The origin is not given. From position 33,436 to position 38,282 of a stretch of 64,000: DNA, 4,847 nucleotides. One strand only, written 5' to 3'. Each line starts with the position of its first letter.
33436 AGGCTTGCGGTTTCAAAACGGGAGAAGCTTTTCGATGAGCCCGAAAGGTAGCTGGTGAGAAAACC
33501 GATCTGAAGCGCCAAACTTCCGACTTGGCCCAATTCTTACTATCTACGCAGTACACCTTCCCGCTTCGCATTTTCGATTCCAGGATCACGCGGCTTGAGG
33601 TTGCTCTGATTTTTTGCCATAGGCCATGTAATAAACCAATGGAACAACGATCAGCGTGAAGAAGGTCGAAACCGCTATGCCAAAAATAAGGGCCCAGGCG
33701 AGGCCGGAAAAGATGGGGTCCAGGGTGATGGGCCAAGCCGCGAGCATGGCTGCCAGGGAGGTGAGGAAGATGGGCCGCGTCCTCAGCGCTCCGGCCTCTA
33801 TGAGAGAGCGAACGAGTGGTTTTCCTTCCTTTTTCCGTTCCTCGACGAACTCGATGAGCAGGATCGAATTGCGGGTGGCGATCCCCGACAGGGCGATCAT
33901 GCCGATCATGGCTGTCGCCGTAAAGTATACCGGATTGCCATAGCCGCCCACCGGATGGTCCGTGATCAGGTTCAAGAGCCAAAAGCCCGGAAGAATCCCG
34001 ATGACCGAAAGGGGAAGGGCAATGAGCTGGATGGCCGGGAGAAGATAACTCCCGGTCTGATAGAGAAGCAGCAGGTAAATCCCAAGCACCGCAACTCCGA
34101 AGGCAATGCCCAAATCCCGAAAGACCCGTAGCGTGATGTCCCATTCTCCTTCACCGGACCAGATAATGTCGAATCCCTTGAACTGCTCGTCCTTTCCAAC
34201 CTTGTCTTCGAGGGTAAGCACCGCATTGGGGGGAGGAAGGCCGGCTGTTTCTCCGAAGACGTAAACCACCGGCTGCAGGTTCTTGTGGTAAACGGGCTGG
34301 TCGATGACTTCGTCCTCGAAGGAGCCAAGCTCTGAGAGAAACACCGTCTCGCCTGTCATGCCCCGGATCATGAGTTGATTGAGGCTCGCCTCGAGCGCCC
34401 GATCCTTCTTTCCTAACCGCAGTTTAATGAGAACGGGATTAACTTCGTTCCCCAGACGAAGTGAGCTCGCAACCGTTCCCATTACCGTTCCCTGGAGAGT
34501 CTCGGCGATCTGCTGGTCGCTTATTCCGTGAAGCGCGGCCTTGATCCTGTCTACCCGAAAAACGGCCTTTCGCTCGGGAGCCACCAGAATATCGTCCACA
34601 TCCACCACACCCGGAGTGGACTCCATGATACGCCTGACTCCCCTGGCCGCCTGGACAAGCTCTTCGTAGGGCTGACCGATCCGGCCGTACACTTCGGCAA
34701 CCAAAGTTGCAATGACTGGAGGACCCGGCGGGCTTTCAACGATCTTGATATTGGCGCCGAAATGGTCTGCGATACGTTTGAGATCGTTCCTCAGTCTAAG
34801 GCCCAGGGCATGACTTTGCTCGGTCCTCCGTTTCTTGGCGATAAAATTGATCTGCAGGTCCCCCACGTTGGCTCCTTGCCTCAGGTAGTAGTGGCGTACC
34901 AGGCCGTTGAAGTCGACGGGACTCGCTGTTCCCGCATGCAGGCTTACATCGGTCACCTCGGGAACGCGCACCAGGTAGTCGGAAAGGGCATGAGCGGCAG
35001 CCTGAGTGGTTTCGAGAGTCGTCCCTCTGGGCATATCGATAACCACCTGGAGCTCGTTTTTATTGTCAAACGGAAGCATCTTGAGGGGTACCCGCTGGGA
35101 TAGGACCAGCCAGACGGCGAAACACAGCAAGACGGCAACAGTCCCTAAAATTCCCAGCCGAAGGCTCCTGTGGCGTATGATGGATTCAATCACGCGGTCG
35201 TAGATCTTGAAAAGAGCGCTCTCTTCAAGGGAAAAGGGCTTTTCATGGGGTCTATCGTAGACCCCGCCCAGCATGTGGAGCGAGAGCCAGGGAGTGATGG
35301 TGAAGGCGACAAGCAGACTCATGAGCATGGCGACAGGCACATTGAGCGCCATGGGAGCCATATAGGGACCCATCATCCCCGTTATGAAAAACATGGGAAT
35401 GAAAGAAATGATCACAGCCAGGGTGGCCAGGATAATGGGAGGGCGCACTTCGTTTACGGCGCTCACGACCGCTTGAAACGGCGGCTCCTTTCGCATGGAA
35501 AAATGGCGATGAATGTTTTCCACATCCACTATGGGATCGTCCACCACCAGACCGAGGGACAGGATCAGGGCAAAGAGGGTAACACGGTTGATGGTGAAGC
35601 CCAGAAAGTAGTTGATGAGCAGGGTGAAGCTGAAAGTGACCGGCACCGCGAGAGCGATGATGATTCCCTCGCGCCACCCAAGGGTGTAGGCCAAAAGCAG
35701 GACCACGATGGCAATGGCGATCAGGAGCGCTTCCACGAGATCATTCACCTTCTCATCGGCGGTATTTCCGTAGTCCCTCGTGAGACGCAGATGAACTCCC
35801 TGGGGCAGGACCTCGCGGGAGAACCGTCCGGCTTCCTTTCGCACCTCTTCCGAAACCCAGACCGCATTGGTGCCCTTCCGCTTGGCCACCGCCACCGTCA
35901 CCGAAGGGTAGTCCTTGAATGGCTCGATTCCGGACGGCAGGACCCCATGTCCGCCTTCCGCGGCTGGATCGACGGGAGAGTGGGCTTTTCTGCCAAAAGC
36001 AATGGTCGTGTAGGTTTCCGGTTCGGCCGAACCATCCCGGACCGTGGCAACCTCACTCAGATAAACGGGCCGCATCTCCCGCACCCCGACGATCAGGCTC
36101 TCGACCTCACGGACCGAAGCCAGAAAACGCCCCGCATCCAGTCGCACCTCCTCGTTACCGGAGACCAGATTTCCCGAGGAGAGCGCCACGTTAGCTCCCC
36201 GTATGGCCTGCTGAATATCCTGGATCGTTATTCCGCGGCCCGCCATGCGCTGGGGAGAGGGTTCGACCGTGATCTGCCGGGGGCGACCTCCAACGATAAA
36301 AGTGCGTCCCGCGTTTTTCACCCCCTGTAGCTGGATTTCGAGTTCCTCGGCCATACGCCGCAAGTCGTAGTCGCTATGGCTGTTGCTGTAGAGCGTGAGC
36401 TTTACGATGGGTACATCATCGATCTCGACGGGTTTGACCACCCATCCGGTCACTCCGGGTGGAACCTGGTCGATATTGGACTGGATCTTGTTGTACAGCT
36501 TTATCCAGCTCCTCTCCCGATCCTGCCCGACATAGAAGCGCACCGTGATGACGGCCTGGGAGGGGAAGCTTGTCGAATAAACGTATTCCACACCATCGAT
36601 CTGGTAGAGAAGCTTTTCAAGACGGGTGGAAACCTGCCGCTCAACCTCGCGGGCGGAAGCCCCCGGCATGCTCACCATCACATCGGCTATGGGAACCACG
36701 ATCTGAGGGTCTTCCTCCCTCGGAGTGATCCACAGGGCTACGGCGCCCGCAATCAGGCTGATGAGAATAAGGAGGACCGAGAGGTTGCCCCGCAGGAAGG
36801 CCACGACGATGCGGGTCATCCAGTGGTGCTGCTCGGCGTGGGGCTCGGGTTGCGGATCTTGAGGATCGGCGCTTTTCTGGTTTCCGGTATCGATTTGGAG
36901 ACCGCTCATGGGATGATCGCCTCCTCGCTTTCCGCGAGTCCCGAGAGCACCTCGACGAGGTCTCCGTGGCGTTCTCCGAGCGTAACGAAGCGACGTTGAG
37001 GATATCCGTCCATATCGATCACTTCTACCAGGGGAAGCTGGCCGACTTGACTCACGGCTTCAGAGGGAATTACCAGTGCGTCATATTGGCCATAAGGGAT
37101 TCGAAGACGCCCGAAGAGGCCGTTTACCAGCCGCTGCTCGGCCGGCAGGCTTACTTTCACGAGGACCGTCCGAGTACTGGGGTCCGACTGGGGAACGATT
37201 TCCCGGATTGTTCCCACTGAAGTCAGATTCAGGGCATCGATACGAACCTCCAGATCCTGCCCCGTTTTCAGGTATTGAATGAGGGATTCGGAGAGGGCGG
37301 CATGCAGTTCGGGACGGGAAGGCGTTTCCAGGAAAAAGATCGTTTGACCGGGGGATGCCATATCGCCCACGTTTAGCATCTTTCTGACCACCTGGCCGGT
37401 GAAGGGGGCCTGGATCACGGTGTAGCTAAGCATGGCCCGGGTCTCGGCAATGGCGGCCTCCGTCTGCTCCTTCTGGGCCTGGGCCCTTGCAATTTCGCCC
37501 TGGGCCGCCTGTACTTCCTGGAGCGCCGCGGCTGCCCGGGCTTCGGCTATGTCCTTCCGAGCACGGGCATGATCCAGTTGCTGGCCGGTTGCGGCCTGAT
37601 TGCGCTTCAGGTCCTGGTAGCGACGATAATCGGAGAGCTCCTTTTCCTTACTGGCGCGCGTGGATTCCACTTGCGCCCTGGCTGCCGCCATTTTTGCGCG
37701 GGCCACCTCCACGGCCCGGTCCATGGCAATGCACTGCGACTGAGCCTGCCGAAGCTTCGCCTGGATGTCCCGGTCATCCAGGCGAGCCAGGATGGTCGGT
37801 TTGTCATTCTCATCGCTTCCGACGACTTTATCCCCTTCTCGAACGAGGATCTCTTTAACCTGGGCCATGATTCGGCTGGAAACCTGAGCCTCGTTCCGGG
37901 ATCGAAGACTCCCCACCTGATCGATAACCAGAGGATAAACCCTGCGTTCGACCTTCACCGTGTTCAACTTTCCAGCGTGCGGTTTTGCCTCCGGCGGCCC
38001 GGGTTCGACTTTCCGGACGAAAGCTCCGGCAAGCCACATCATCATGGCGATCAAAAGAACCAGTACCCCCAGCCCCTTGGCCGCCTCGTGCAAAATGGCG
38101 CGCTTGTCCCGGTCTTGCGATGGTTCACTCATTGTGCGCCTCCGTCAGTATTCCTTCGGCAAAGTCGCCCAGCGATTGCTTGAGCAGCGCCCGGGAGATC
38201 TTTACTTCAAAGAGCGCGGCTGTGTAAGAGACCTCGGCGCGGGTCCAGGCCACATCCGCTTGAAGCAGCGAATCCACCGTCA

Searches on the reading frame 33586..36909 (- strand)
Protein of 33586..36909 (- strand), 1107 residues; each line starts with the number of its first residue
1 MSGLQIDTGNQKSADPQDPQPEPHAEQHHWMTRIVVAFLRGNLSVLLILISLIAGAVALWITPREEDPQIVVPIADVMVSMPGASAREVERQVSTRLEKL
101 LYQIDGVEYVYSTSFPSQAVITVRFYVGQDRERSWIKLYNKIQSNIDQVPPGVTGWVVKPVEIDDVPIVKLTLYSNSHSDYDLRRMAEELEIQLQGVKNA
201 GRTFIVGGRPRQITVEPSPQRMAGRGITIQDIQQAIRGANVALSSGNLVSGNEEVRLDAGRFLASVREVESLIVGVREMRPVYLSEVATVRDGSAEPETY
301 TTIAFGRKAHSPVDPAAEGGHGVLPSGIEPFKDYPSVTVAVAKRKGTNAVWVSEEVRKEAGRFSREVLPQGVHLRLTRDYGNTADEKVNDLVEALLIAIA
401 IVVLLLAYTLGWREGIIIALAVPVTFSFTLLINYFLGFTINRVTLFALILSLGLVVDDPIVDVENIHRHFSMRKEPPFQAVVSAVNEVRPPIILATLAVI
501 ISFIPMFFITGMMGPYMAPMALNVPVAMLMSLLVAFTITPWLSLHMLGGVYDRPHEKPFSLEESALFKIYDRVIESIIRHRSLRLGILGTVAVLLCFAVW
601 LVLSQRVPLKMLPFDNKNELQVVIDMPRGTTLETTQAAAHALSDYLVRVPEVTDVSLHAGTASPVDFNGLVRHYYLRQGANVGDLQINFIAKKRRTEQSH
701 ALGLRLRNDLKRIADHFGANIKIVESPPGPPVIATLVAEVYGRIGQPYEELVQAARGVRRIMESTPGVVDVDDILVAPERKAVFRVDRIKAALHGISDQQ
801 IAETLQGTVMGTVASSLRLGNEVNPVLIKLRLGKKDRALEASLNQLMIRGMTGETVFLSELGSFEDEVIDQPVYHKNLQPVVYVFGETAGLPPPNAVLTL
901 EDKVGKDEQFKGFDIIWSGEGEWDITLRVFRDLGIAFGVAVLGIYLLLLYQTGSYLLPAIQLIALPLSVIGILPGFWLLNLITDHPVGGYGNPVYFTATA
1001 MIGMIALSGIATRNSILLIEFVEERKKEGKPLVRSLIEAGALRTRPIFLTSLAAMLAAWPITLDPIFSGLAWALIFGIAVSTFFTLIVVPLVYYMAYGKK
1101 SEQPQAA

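Call 29: search_protein_families(library=pfam, proteins=[window:33586-36909:-])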
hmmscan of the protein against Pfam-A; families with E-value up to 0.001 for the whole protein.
window:33586-36909:- (1107 aa): 2 families
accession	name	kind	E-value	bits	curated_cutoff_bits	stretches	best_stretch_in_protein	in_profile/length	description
PF00873.25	ACR_tran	-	2.1e-155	519.5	28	2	331-1095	274-1019/1021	AcrB/AcrD/AcrF family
PF03176.21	MMPL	-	2.5e-05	23.8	20.5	1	386-542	142-298/333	MMPL family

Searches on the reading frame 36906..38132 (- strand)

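Call 29: search_protein_families(library=pfam, proteins=[window:36906-38132:-])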
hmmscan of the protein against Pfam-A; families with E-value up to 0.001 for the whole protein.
window:36906-38132:- (408 aa): 2 families
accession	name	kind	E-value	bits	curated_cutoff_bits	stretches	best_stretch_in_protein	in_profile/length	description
PF16576.10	HlyD_D23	-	5.2e-14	52.5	30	1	190-334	77-206/214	Barrel-sandwich domain of CusB or HlyD membrane-fusion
PF13437.12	HlyD_3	-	1.3e-12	48.8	22.2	1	239-332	1-96/106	HlyD family secretion protein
